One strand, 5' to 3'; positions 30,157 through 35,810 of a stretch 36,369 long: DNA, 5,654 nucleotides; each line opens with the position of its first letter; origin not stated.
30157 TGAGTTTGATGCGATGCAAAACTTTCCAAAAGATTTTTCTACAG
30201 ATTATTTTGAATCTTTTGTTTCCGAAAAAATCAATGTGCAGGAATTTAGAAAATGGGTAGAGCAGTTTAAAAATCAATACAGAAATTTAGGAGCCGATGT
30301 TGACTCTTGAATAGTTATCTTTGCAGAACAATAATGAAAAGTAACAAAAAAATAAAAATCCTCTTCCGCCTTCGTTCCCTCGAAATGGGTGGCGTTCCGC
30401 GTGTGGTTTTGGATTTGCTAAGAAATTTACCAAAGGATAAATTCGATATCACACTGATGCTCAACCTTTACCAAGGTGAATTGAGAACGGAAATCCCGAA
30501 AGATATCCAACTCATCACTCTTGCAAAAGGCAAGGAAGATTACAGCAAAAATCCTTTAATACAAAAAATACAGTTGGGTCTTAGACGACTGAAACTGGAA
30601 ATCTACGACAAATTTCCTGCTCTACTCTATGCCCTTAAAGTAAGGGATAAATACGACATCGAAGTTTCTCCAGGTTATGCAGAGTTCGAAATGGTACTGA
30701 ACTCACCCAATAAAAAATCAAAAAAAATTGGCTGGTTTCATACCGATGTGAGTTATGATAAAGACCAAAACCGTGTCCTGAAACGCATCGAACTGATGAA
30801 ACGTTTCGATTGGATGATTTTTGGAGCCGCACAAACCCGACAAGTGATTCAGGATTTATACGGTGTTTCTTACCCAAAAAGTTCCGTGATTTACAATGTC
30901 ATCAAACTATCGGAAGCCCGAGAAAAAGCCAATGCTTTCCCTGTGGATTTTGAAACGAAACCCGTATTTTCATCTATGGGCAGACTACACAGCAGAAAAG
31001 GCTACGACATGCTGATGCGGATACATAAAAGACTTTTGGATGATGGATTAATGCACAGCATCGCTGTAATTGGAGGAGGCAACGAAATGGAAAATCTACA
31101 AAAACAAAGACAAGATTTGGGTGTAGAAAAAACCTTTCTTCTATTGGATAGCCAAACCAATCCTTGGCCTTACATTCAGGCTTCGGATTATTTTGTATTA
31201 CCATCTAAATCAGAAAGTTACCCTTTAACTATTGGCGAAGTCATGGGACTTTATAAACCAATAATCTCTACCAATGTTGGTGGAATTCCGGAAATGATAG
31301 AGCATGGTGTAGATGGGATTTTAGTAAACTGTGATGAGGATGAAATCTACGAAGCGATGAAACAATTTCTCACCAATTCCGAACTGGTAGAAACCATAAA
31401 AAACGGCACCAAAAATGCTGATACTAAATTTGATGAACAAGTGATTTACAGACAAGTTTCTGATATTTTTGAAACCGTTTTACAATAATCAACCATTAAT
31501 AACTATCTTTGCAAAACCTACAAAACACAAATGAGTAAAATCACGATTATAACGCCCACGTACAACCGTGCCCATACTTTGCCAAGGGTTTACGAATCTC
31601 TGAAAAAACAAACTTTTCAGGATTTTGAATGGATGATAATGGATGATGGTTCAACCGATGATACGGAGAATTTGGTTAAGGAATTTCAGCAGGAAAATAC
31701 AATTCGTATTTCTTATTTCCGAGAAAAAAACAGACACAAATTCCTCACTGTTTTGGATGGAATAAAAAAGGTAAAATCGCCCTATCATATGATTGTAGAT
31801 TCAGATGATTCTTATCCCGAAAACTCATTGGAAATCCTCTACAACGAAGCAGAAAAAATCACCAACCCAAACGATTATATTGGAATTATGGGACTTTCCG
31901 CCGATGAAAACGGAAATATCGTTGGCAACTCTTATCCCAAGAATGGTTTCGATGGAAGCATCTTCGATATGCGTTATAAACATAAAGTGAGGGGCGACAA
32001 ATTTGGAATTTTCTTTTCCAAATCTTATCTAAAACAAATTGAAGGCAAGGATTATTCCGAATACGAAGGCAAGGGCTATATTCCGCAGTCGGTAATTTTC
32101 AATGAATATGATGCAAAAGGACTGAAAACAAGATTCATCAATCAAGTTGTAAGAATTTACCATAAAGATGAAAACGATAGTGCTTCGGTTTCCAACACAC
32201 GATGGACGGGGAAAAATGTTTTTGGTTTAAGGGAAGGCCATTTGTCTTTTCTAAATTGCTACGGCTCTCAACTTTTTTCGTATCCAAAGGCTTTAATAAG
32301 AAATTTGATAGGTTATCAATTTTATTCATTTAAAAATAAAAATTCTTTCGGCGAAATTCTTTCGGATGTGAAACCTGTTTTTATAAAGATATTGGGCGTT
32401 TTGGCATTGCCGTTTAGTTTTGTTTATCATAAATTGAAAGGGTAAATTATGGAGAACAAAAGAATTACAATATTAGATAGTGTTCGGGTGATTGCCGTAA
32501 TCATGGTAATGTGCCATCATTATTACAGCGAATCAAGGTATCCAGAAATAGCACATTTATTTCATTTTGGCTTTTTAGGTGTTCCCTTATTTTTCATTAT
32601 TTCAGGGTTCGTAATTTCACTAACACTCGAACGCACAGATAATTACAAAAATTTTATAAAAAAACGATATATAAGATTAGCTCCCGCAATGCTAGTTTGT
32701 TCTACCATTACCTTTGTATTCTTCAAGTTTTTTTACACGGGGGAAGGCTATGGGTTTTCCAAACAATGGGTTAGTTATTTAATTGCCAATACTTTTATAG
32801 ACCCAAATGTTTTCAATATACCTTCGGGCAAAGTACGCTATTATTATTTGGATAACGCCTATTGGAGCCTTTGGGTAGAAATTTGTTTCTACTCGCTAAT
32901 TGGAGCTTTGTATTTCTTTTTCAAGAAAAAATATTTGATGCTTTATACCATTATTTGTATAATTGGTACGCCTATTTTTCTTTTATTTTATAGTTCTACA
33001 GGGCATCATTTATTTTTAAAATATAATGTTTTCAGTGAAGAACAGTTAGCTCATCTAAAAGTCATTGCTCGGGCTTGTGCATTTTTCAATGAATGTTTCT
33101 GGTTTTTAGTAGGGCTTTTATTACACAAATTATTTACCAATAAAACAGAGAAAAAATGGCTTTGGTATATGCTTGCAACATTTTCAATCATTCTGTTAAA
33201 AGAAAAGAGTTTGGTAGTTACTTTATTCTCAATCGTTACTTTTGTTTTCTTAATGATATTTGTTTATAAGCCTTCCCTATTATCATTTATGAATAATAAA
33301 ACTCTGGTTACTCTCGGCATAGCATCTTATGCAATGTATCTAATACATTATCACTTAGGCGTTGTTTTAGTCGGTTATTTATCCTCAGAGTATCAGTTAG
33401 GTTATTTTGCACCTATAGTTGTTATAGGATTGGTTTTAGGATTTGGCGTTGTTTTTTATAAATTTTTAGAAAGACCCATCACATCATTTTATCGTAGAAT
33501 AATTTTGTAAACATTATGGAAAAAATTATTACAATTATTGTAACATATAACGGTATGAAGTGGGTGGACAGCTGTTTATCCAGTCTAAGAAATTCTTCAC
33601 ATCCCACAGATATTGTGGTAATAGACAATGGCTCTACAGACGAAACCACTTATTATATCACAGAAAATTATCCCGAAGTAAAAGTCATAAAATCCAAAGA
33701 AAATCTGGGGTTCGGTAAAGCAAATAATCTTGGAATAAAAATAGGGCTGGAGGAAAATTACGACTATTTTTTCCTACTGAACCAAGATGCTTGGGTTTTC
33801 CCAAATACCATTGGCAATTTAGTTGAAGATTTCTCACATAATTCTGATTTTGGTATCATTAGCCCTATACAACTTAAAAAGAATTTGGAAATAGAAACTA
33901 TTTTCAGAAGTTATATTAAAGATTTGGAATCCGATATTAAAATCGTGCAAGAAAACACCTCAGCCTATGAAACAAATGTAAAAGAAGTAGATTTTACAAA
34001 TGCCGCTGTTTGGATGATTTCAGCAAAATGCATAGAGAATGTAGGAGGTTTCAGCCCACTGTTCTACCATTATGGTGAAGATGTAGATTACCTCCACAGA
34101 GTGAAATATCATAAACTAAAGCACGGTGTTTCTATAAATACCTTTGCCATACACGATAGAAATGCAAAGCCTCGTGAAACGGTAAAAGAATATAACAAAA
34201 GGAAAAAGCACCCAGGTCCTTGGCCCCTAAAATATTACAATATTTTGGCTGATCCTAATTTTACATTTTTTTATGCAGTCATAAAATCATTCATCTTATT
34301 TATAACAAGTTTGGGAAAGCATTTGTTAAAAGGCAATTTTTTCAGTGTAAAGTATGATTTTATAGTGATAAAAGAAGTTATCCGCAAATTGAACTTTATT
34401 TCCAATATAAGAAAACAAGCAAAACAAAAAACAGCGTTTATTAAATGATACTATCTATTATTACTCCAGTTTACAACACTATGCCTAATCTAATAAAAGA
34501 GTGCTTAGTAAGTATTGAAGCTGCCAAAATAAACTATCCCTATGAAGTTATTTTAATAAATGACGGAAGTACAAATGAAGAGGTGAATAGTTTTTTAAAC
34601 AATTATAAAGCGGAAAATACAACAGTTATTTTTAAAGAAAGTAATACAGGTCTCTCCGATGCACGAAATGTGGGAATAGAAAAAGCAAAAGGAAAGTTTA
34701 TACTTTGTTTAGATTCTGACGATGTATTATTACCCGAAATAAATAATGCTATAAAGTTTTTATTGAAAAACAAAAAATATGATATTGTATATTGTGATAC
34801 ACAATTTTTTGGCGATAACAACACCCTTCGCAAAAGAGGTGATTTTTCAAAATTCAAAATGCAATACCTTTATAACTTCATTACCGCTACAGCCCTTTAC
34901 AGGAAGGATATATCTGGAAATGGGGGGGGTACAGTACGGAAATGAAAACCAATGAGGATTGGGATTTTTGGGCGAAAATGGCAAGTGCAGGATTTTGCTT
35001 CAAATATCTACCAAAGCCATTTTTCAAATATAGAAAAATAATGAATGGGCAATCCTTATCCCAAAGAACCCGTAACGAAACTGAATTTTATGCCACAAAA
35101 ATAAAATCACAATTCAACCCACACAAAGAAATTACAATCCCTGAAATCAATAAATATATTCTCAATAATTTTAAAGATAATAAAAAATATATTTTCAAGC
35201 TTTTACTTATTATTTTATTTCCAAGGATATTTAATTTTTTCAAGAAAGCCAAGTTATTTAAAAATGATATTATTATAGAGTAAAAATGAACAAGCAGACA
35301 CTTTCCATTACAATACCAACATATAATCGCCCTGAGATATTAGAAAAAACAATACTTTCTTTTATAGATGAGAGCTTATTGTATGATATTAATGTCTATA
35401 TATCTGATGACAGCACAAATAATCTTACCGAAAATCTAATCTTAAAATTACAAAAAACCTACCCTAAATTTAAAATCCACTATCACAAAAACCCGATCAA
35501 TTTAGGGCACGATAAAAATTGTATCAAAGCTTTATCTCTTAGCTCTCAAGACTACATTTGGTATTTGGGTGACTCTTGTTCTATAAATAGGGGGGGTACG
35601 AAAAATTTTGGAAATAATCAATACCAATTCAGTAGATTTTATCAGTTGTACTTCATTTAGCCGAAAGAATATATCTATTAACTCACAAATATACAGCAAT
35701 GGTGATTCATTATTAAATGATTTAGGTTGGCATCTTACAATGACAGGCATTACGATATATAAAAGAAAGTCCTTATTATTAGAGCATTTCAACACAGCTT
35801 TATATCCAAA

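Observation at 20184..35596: Five intragenic poly-G tracts suggest a multi-switch phase-variable (contingency) glycan locus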

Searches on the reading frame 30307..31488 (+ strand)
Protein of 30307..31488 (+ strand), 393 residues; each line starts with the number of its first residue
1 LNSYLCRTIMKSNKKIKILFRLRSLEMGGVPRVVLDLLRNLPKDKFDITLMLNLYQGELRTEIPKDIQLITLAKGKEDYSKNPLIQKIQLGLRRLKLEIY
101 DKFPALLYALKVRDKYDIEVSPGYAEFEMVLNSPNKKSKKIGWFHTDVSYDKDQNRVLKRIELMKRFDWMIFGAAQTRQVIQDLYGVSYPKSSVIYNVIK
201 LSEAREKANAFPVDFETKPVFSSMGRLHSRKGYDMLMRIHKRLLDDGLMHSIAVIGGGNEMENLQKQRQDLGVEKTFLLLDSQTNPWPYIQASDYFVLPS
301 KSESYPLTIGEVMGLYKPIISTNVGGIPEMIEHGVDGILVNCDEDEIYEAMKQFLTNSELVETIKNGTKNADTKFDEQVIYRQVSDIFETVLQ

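Call 7: search_protein_families(library=pfam, proteins=[window:30307-31488:+], max_evalue=0.01)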
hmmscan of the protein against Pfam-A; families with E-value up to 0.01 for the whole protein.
window:30307-31488:+ (393 aa): 3 families
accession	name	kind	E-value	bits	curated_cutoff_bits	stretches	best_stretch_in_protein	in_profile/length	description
PF00534.26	Glycos_transf_1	-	1.1e-26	93.8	26.4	1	214-369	11-170/172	Glycosyl transferases group 1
PF13692.12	Glyco_trans_1_4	-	1.5e-25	90.5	27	1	219-357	2-142/142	Glycosyl transferases group 1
PF13439.12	Glyco_transf_4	-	1.3e-06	29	28.5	1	27-202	1-169/170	Glycosyltransferase Family 4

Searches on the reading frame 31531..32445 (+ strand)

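Call 7: search_protein_families(library=pfam, proteins=[window:31531-32445:+], max_evalue=0.01)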
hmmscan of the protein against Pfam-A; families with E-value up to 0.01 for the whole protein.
window:31531-32445:+ (304 aa): 3 families
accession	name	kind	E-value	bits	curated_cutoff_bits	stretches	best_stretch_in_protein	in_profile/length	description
PF00535.33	Glycos_transf_2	-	1.4e-25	90.6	23.3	1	5-110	1-106/168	Glycosyl transferase family 2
PF10111.15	Glyco_tranf_2_2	-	0.00025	21.1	27.3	1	6-101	2-100/276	Glycosyltransferase like family 2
PF13641.12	Glyco_tranf_2_3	-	0.0012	19.3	27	1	4-104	3-108/230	Glycosyltransferase like family 2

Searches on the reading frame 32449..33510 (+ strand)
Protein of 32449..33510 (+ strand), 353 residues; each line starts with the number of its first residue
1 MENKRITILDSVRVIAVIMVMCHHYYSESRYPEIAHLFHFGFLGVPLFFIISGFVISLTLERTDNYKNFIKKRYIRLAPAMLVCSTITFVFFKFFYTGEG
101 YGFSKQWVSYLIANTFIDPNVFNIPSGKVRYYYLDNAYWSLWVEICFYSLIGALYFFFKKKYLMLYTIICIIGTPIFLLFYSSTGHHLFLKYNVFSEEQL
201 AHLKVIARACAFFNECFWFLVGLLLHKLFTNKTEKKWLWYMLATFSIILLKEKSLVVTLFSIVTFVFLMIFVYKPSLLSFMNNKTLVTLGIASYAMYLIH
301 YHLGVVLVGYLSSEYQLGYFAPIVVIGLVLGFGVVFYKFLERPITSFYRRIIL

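Call 7: search_protein_families(library=pfam, proteins=[window:32449-33510:+], max_evalue=0.01)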
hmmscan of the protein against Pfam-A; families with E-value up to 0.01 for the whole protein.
window:32449-33510:+ (353 aa): 1 family
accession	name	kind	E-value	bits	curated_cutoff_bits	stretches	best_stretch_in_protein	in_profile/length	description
PF01757.29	Acyl_transf_3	-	4.4e-24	85.6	31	1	9-335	4-321/326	Acyltransferase domain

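Call 27: find_encoding_contigs(protein=window:32449-33510:+, flank=10000, max_places=10)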
Protein window:32449-33510:+ (353 aa): no gene with exactly this product is on record in the collection.

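Call 55: search_protein_families(library=ncbifam, proteins=[window:32449-33510:+], max_evalue=0.00001)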
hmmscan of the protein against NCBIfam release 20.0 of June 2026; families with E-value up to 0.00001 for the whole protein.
window:32449-33510:+ (353 aa): 0 families

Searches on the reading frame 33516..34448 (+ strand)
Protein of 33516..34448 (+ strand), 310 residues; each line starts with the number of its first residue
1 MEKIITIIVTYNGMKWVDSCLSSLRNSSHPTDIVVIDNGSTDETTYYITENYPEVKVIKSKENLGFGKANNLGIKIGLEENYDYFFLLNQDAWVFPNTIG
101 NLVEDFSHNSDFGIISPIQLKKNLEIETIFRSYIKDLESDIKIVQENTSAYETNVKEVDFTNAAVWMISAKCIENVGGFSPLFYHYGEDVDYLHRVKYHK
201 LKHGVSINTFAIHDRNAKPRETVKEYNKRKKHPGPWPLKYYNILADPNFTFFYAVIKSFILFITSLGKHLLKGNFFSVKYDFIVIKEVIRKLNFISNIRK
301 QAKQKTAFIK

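Call 7: search_protein_families(library=pfam, proteins=[window:33516-34448:+], max_evalue=0.01)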
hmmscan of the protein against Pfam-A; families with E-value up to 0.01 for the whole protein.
window:33516-34448:+ (310 aa): 4 families
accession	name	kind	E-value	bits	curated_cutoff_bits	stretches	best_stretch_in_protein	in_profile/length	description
PF00535.33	Glycos_transf_2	-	2.9e-18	66.8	23.3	1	7-111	3-108/168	Glycosyl transferase family 2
PF13641.12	Glyco_tranf_2_3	-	2.2e-06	28.3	27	1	6-220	5-218/230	Glycosyltransferase like family 2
PF13506.12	Glyco_transf_21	-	0.0056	16.6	21.7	1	67-229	17-168/174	Glycosyl transferase family 21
PF02709.20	Glyco_transf_7C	-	0.007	16.4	23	0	165-202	23-61/78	N-terminal domain of galactosyltransferase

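Call 25: find_encoding_contigs(protein=window:33516-34448:+, flank=10000, max_places=10)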
Protein window:33516-34448:+ (310 aa): no gene with exactly this product is on record in the collection.

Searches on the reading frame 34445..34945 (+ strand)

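Call 7: search_protein_families(library=pfam, proteins=[window:34445-34945:+], max_evalue=0.01)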
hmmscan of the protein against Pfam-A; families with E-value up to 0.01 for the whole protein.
window:34445-34945:+ (166 aa): 3 families
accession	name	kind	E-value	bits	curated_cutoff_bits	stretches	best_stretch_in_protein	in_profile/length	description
PF00535.33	Glycos_transf_2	-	1.6e-25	90.4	23.3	1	4-143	1-137/168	Glycosyl transferase family 2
PF10111.15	Glyco_tranf_2_2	-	5.2e-10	39.7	27.3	1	4-159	1-164/276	Glycosyltransferase like family 2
PF13641.12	Glyco_tranf_2_3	-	1.5e-07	32.1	27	1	5-139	5-142/230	Glycosyltransferase like family 2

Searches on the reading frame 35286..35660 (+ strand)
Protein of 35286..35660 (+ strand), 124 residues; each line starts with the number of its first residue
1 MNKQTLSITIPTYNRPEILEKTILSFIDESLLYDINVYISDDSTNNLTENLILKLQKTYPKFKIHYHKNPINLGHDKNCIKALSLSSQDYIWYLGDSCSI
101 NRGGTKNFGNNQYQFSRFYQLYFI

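Call 7: search_protein_families(library=pfam, proteins=[window:35286-35660:+], max_evalue=0.01)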
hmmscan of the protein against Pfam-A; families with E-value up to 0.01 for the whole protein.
window:35286-35660:+ (124 aa): 1 family
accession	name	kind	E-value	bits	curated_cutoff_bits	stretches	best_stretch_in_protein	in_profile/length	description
PF00535.33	Glycos_transf_2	-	9.1e-14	52.2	23.3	1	7-96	1-87/168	Glycosyl transferase family 2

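Call 24: find_encoding_contigs(protein=window:35286-35660:+, flank=10000, max_places=10)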
Protein window:35286-35660:+ (124 aa): 1 contig read that carries it; 1 place shown.
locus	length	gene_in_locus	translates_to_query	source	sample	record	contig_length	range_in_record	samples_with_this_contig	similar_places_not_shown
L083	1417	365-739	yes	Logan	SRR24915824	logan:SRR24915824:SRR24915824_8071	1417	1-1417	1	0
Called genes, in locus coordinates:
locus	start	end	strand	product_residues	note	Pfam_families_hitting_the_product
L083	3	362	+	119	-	?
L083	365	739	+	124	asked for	PF00535:Glycos_transf_2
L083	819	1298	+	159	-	-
